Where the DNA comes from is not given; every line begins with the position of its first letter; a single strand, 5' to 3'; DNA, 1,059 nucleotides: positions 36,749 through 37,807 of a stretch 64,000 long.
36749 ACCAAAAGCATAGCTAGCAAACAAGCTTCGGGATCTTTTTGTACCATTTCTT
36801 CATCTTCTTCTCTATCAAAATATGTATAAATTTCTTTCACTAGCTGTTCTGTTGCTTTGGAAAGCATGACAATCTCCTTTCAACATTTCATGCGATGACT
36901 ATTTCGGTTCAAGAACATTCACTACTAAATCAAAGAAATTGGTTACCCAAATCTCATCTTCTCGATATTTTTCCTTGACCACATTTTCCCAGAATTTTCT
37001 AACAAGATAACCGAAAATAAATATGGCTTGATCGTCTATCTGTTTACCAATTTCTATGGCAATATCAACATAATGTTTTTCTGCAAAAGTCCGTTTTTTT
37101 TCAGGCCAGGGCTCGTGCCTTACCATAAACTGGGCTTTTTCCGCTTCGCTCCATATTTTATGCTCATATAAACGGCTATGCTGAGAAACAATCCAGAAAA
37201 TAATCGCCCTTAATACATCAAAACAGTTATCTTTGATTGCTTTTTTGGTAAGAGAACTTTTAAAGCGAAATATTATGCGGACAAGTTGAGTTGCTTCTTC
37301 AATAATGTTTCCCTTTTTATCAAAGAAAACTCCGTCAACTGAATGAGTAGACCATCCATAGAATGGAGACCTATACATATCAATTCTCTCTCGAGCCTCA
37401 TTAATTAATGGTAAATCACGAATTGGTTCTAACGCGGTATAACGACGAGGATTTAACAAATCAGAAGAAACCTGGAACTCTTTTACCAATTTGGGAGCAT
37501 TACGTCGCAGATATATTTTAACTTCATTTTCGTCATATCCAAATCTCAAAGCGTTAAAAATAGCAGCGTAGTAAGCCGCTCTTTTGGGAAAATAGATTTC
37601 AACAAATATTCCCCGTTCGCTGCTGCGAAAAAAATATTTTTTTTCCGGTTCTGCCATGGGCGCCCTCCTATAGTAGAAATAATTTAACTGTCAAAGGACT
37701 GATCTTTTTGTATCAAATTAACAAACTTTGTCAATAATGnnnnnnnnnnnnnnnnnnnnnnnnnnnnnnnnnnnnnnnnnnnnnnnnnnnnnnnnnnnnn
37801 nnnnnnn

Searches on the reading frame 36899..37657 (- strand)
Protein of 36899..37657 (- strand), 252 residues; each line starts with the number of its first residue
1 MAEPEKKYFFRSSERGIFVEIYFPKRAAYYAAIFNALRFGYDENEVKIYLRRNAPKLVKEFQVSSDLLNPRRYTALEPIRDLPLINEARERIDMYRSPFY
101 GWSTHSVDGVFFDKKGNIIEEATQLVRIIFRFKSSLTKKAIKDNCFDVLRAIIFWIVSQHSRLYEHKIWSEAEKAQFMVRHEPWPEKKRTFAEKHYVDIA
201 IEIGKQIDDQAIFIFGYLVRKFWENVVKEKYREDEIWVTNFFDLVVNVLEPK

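Call 7: search_protein_families(library=pfam, proteins=[window:36899-37657:-], max_evalue=0.01)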
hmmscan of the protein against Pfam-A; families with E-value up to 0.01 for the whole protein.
window:36899-37657:- (252 aa): 0 families

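Call 11: search_protein_families(library=phrogs, proteins=[window:36899-37657:-], max_evalue=0.1)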
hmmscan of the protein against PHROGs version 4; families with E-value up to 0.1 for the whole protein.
window:36899-37657:- (252 aa): 0 families

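Call 12: search_protein_families(library=padloc, proteins=[window:36899-37657:-], max_evalue=0.1)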
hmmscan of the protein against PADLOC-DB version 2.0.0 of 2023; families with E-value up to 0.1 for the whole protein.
window:36899-37657:- (252 aa): 0 families

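Call 13: search_protein_families(library=ncbifam, proteins=[window:36899-37657:-], max_evalue=0.01)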
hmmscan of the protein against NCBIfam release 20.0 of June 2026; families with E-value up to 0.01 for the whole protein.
window:36899-37657:- (252 aa): 0 families

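Call 15: find_homologous_proteins(query=window:36899-37657:-, max_evalue=0.001)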
Query window:36899-37657:- (252 aa): 104 proteins with E <= 0.001 among 309 candidates.
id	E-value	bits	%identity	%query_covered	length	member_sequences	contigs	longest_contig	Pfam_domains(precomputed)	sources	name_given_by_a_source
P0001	1.7e-165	567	100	100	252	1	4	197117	-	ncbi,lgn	-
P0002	1.8e-117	409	72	100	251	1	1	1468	-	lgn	-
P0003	2.9e-106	373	64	100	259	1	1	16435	-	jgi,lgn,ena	-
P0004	5.6e-104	365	63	100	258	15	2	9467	-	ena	-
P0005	5.4e-103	362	65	98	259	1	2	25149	-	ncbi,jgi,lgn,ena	-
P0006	7.1e-103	362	64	100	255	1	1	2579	-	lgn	-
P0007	7.2e-103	362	62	100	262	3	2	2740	-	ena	-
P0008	2.0e-102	360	62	100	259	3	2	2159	-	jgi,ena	-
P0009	7.1e-102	358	65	100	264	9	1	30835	-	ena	-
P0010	1.7e-101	357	63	100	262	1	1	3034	-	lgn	-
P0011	1.6e-100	354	62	99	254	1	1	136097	-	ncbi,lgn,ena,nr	ncbi:MAG: hypothetical protein G01um101438_576 [Parcubacteria group bacterium Gr01-1014_38]|nr:MAG: 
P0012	4.7e-99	349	61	100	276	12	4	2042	-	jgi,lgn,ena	-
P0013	1.1e-98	348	61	100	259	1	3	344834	-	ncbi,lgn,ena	-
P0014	3.6e-97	343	62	98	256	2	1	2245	-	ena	-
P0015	1.4e-94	334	59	99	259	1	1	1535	-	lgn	-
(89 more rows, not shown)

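Call 16: find_related_loci(query=window:36899-37657:-, collection=genome_contigs, flank=10000)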
Query window:36899-37657:- (252 aa) in genome_contigs; peptide patterns used: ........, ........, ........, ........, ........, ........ (x = any residue, [..] = any of these).
133 stretches matched a pattern, but none encodes a relative of the query by tblastn (E <= 1e-3).

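Call 17: find_encoding_contigs(protein=P0013, flank=10000, max_places=3)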
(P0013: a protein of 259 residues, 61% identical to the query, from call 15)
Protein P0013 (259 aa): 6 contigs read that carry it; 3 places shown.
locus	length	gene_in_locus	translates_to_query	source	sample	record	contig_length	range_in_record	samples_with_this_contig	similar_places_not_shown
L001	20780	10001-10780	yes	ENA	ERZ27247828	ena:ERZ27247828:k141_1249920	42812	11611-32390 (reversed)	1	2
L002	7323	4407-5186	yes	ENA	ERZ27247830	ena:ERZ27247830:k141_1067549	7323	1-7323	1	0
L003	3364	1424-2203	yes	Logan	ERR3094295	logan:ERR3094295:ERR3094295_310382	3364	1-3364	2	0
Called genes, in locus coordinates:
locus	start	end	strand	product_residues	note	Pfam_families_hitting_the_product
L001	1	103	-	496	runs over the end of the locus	PF02934:GatB_N, PF02637:GatB_Yqey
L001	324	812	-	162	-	PF00186:DHFR_1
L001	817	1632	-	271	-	PF00303:Thymidylat_synt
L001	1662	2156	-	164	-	PF02223:Thymidylate_kin, PF01712:dNK (faint)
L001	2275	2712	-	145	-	PF00692:dUTPase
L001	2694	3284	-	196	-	PF06559:DCD_N, PF22769:DCD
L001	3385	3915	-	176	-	-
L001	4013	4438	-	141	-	PF03946:Ribosomal_L11_N, PF00298:Ribosomal_L11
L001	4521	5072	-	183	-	PF02357:NusG, PF00467:KOW (weak)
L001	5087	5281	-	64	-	PF00584:SecE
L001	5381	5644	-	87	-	PF02575:YbaB_DNA_bd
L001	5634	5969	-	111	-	PF01863:YgjP-like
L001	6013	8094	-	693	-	PF02518:HATPase_c, PF00204:DNA_gyraseB, PF01751:Toprim, PF00986:DNA_gyraseB_C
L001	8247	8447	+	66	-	-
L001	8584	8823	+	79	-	-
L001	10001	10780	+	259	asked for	-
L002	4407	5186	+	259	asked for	-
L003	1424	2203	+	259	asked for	-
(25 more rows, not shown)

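Call 18: find_encoding_contigs(protein=P0011, flank=10000, max_places=2)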
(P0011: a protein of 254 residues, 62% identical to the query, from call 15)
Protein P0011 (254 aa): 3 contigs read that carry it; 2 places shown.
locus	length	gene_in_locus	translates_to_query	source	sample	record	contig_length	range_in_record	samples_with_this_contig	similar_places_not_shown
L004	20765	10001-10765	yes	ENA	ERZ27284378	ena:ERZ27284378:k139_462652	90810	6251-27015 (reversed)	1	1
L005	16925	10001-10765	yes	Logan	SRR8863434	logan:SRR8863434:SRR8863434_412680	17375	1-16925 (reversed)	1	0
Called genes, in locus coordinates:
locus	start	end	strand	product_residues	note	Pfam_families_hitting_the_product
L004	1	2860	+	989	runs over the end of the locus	PF09586:YfhO (faint)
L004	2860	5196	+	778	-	-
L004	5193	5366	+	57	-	-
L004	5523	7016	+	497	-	PF09852:DUF2079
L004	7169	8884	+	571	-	PF25840:Ulvan_lyase_N (weak)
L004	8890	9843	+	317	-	PF03706:LPG_synthase_TM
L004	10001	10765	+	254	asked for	-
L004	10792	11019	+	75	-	-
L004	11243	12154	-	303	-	PF13489:Methyltransf_23, PF08241:Methyltransf_11, PF08242:Methyltransf_12, PF13649:Methyltransf_25 (weak), PF13847:Methyltransf_31 (faint)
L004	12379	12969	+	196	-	PF13263:PHP_C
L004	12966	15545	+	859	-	PF09586:YfhO (faint)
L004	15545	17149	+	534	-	PF03023:MurJ, PF13440:Polysacc_synt_3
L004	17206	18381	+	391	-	-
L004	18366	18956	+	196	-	-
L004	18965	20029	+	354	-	-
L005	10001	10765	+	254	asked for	-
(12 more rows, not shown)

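Call 19: find_encoding_contigs(protein=P0001, flank=10000, max_places=4)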
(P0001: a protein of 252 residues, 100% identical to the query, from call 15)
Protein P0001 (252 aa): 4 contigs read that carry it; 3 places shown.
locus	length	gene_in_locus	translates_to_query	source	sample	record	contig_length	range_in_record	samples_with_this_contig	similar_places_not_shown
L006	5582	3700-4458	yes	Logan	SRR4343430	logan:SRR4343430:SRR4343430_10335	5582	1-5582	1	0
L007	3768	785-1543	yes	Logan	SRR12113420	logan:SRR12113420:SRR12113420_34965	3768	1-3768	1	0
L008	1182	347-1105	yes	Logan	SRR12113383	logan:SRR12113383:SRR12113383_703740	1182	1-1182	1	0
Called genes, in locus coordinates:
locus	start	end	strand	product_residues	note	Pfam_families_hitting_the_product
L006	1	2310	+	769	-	?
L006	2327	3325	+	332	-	PF00268:Ribonuc_red_sm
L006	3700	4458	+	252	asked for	-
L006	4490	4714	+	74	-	-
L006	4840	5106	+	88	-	-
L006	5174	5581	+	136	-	?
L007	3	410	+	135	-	?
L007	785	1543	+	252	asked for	-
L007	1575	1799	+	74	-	-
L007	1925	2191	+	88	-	-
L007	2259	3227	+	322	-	PF18931:DUF5680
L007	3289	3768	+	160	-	?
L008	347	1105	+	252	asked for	-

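Call 23: search_solved_structures(query=A2, max_evalue=1)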
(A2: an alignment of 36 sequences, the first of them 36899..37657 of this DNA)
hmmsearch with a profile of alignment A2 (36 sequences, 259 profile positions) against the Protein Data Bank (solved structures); distinct sequences matched with E-value up to 1: 3.
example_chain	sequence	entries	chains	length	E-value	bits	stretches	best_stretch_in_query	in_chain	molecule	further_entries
7ue2_A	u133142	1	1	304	0.0015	21.1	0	198-255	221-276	RPB_PLP3_R6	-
3rnv_A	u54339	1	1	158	0.61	12.6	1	21-71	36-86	Helper component proteinase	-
8jyy_A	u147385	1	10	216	0.94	12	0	56-116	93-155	RCD-1-2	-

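Call 24: find_related_loci(query=A2, collection=genome_contigs, flank=10000)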
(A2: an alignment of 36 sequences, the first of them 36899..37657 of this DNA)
Query A2 (252 aa) in genome_contigs; peptide patterns used: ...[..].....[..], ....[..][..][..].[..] (x = any residue, [..] = any of these).
65 stretches matched a pattern; 35 encode a relative of the query (tblastn E <= 1e-3); 35 distinct loci.
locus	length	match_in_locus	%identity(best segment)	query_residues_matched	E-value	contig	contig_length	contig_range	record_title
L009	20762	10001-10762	62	1-251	2e-106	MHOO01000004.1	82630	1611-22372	MAG: Candidatus Staskawiczbacteria bacterium RIFCSPHIGHO2_01_FULL_39_25 rifcsphigho2_01_scaffold_1458, whole genome shot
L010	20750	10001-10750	62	1-250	4e-106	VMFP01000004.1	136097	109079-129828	MAG: Parcubacteria group bacterium Gr01-1014_38 G01um101438_scaffold_115, whole genome shotgun sequence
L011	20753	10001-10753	61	1-251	3e-103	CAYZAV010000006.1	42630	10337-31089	MAG TPA_asm: uncultured Candidatus Saccharibacteria bacterium isolate ERP113451_co3_22 genome assembly, contig: NODE_518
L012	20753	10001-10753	57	1-251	1e-99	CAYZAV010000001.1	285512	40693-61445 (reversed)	MAG TPA_asm: uncultured Candidatus Saccharibacteria bacterium isolate ERP113451_co3_22 genome assembly, contig: NODE_2_l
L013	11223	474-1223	56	1-250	4e-94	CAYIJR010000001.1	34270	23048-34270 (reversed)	MAG TPA_asm: uncultured Candidatus Saccharibacteria bacterium isolate ERP119705_co24_179 genome assembly, contig: NODE_1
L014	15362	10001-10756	54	1-250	2e-88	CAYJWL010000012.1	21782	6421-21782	MAG TPA_asm: uncultured Candidatus Saccharibacteria bacterium isolate ERP125453_co1_506 genome assembly, contig: NODE_22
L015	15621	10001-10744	53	4-249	5e-81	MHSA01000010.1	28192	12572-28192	MAG: Candidatus Taylorbacteria bacterium RIFCSPLOWO2_01_FULL_48_100 rifcsplowo2_01_scaffold_2501, whole genome shotgun s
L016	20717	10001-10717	52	5-243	2e-79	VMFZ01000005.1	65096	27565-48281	MAG: Parcubacteria group bacterium Gr01-1014_17 G01um101417_scaffold_305, whole genome shotgun sequence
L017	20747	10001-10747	49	1-249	5e-79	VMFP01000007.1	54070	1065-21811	MAG: Parcubacteria group bacterium Gr01-1014_38 G01um101438_scaffold_263, whole genome shotgun sequence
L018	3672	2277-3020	52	4-249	8e-79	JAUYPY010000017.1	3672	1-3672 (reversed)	MAG: bacterium isolate C4_metabat.bin.65 C4_k141_475245, whole genome shotgun sequence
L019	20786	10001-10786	49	8-249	3e-77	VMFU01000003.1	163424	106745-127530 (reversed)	MAG: Candidatus Peregrinibacteria bacterium Gr01-1014_25 G01um101425_scaffold_48, whole genome shotgun sequence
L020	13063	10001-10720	50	5-243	3e-75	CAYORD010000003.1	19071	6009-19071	MAG TPA_asm: uncultured Candidatus Saccharibacteria bacterium isolate SRP269290_co4_246 genome assembly, contig: NODE_16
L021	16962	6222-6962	50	8-249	4e-74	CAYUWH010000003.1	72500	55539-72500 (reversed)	MAG TPA_asm: uncultured Candidatus Peribacteria bacterium isolate SRP150892_co1_292 genome assembly, contig: NODE_224_le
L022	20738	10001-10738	48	7-249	2e-71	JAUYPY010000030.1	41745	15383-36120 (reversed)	MAG: bacterium isolate C4_metabat.bin.65 C4_k141_674175, whole genome shotgun sequence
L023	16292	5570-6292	48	3-243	2e-70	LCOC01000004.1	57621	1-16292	MAG: Parcubacteria group bacterium GW2011_GWA2_47_21 UX94_C0004, whole genome shotgun sequence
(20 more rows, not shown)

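Call 34: predict_structure(alignment_id=A2)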
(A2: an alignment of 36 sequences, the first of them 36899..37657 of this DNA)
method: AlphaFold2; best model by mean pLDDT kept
length: 252 residues; sequences in the alignment: 36
mean_pLDDT: 84.0   pTM: 0.82
mean pLDDT of the five models: 84.0, 83.6, 80.7, 77.8, 77.7
residues with pLDDT >= 90: 97; 70-90: 124; 50-70: 27; < 50: 4
segments of 3 or more residues with pLDDT < 50: none
pLDDT, mean of each block of 10 residues (from residue 1): 53 69 79 86 95 95 89 81 94 92 87 86 86 88 92 86 74 89 93 93 91 91 83 75 59 49
secondary structure, 60 per line:
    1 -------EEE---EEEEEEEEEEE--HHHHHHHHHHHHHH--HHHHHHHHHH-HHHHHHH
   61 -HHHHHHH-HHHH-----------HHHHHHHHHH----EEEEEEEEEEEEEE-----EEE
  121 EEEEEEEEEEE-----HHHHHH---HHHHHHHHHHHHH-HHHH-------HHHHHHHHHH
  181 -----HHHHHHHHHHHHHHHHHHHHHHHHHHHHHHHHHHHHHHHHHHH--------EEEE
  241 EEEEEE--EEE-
elements in order: E8-10 E14-24 H27-40 H43-52 H54-60 H62-68 H70-73 H85-94 E99-112 E118-131 H137-142 H146-158 H160-163 H171-180 H186-228 E237-246 E249-251

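Call 39: fold_search(model_id=the predicted structure, library=pdb)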
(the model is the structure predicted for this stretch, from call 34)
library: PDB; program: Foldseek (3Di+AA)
matches with E <= 10: 1134; with E <= 0.001: 0
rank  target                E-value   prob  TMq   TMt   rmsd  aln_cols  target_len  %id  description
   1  6z1p_Aw               5.6e-03  0.38  0.16  0.13  21.8       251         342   10  Structure of the mitochondrial ribosome from Tetrahymena thermophila (released 2020-06-24)
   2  6bf9_A                2.0e-02  0.20  0.15  0.05  21.9       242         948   10  Cryo-EM structure of human insulin degrading enzyme in complex with FAB H11-E heavy chain, FAB H11-E light chain (released 2018-02-07)
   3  6sg9_CJ               2.4e-02  0.33  0.15  0.07  18.9       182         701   14  Head domain of the mt-SSU assemblosome from Trypanosoma brucei (released 2019-09-18)
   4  9ctv_A                3.1e-02  0.33  0.14  0.11  22.5       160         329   12  Native human GABAA receptor of beta2-alpha1-gamma2-beta1-alpha2 assembly (released 2025-01-22)
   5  9hqv_Bf               3.1e-02  0.14  0.13  0.17  21.5       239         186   12  Cryo-EM structure of the small subunit of the mitochondrial ribosome from Toxoplasma gondii (released 2025-06-11)
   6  4tnw_B                3.7e-02  0.30  0.15  0.11  21.0       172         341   12  C. elegans glutamate-gated chloride channel (GluCl) in complex with Fab and POPC in a lipid-modulated conformation (released 2014-08-13)
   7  8bhg_A                3.7e-02  0.23  0.13  0.10  21.2       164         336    9  GABA-A receptor a5 heteromer - a5V2 - Bretazenil (released 2023-11-15)
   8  7z14_C                3.7e-02  0.18  0.12  0.09  20.6       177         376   13  Cryo-EM structure of Torpedo nicotinic acetylcholine receptor in complex with a short-chain neurotoxin. (released 2022-08-17)
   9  9fgb_E                4.3e-02  0.30  0.14  0.11  25.6       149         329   10  Cryo-EM structure of the full-length alpha1beta3gamma2 GABA(A) receptor in SMALPs bound to one PIP2 molecule at chain  (released 2025-06-04)
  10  9eva_E                4.3e-02  0.30  0.15  0.07  22.7       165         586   10  3DFlex refinement of the CryoEM structure of DeCLIC nanodisc with 10mM calcium (released 2025-04-09)
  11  4cof_D                4.3e-02  0.16  0.12  0.10  21.7       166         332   11  Crystal structure of a human gamma-aminobutyric acid receptor, the GABA(A)R-beta3 homopentamer (released 2014-06-04)
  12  4tnw_A                4.6e-02  0.28  0.15  0.11  21.8       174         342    8  C. elegans glutamate-gated chloride channel (GluCl) in complex with Fab and POPC in a lipid-modulated conformation (released 2014-08-13)
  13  7pbd_C                4.6e-02  0.23  0.13  0.11  25.5       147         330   11  a1b3 GABA-A receptor + GABA (released 2022-02-09)
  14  9csb_B                4.6e-02  0.23  0.14  0.11  21.4       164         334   10  Native human GABAA receptor of beta3-alpha1-beta2-alpha2-gamma2 assembly (released 2025-01-22)
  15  5mrc_O                4.8e-02  0.60  0.18  0.19  11.9       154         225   11  Structure of the yeast mitochondrial ribosome - Class A (released 2017-02-15)
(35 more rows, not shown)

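Call 44: fold_search(model_id=the predicted structure, library=viral)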
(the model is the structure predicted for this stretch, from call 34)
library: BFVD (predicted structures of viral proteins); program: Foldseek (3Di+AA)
matches with E <= 10: 700; with E <= 0.001: 0
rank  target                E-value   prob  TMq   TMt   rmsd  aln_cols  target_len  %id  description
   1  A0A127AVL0            1.0e-02  1.00  0.24  0.48  10.8       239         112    8  Uncharacterized protein [Xanthomonas phage f30-Xaj]
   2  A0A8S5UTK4            1.0e-02  0.30  0.18  0.19  25.8       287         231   11  Uncharacterized protein [Myoviridae sp. ctYA416]
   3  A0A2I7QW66            2.2e-02  0.97  0.18  0.36  11.8       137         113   12  (no name in the UniProt tables at hand)
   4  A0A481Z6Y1            2.3e-02  0.35  0.13  0.14  16.4       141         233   15  Uncharacterized protein [Pithovirus LCPAC302]
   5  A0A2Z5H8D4            4.0e-02  0.94  0.20  0.39  11.9       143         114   10  (no name in the UniProt tables at hand)
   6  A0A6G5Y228            5.0e-02  0.11  0.14  0.15  18.8       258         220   12  (no name in the UniProt tables at hand)
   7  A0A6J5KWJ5            5.2e-02  0.11  0.12  0.12  21.4       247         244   13  Uncharacterized protein [uncultured Caudovirales phage]
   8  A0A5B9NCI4            5.8e-02  0.54  0.21  0.33  21.0       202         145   10  Uncharacterized protein [Stenotrophomonas phage Ponderosa]
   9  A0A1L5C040            6.5e-02  0.72  0.18  0.31  13.5       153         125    8  Uncharacterized protein [Aquamicrobium phage P14]
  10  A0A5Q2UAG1            6.9e-02  0.98  0.27  0.52  10.7       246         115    7  Uncharacterized protein [Bacteriophage Titan-X]
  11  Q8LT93                7.6e-02  0.75  0.16  0.31  10.9       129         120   12  Uncharacterized protein [Vibrio phage VpV262]
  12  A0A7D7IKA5            8.5e-02  0.08  0.12  0.12  20.4       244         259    6  Uncharacterized protein [Hemipteran rhabdo-related virus OKIAV26]
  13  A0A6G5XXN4            1.1e-01  0.13  0.16  0.17  14.1       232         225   10  (no name in the UniProt tables at hand)
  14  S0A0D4                1.2e-01  0.11  0.14  0.16  15.4       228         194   11  Uncharacterized protein [Cellulophaga phage phi17:2]
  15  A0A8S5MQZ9            1.2e-01  0.08  0.10  0.12  23.6       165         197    8  DUF4376 domain-containing protein [Siphoviridae sp. ctA4S13]
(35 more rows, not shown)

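Call 54: search_protein_representatives(alignment_id=A2)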
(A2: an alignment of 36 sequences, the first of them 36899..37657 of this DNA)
Query: 36 sequences, 259 profile positions. Proteins with E-value up to 0.001 (for the whole library): 323; up to 1e-10: 243; up to 1e-30: 56. The best 150 are listed.
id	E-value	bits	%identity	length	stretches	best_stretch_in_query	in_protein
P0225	2.2e-116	404.1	-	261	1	1-254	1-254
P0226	7.9e-97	340.0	-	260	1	1-254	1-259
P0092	5.7e-94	330.7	-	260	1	4-252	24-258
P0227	1.9e-93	329.0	-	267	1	1-254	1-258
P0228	5.4e-92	324.2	-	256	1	1-252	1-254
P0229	4.7e-90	317.8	-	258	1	6-253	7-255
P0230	2.0e-89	315.8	-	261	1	1-254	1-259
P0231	3.0e-89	315.2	-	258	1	1-254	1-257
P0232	1.2e-87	309.9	-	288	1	4-252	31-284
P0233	5.9e-87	307.7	-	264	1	5-256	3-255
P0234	1.3e-82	293.5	-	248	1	1-254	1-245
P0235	1.3e-81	290.2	-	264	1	4-254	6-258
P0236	1.2e-77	277.2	-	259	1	1-257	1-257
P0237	9.1e-76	271.0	-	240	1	1-236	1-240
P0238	2.8e-75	269.4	-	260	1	6-251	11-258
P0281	5.1e-30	121.1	-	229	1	2-249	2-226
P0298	2.4e-27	112.3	-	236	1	8-252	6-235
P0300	5.4e-27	111.2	-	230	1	7-253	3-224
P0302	7.4e-27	110.7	-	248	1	6-251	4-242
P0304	8.0e-27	110.6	-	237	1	4-251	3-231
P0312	3.9e-26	108.3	-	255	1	5-249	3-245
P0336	7.6e-23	97.6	-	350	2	12-131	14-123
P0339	1.5e-22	96.5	-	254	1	4-255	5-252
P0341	2.4e-22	95.9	-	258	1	6-247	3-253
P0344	8.8e-22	94.1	-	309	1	6-249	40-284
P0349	2.5e-21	92.6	-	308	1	6-250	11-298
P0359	2.1e-20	89.5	-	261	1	4-254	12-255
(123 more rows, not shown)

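Call 55: search_protein_families(library=pfam, proteins=[P0281, P0298, P0300, P0302, P0304, P0312, P0339, P0341, P0349, P0336], max_evalue=0.01)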
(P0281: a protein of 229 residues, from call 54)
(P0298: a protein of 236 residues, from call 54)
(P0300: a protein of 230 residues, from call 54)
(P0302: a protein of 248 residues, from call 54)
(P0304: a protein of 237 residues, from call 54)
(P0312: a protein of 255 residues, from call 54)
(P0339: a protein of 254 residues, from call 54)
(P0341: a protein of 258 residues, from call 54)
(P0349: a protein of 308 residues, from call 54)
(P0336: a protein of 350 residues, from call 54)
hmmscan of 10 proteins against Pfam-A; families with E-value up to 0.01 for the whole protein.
P0281 (229 aa): 0 families

P0298 (236 aa): 0 families

P0300 (230 aa): 0 families

P0302 (248 aa): 1 family
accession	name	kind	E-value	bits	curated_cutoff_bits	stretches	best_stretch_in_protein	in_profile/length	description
PF12098.13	DUF3574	-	0.0018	18.6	25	1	77-126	23-68/103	Protein of unknown function (DUF3574)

P0304 (237 aa): 0 families

P0312 (255 aa): 2 families
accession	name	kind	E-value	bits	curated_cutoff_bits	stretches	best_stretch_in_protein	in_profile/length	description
PF12098.13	DUF3574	-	0.0023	18.2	25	1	81-120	32-71/103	Protein of unknown function (DUF3574)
PF20455.3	DUF6708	-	0.0082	16.4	27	0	98-216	70-185/200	Family of unknown function (DUF6708)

P0339 (254 aa): 0 families

P0341 (258 aa): 0 families

P0349 (308 aa): 0 families

P0336 (350 aa): 0 families
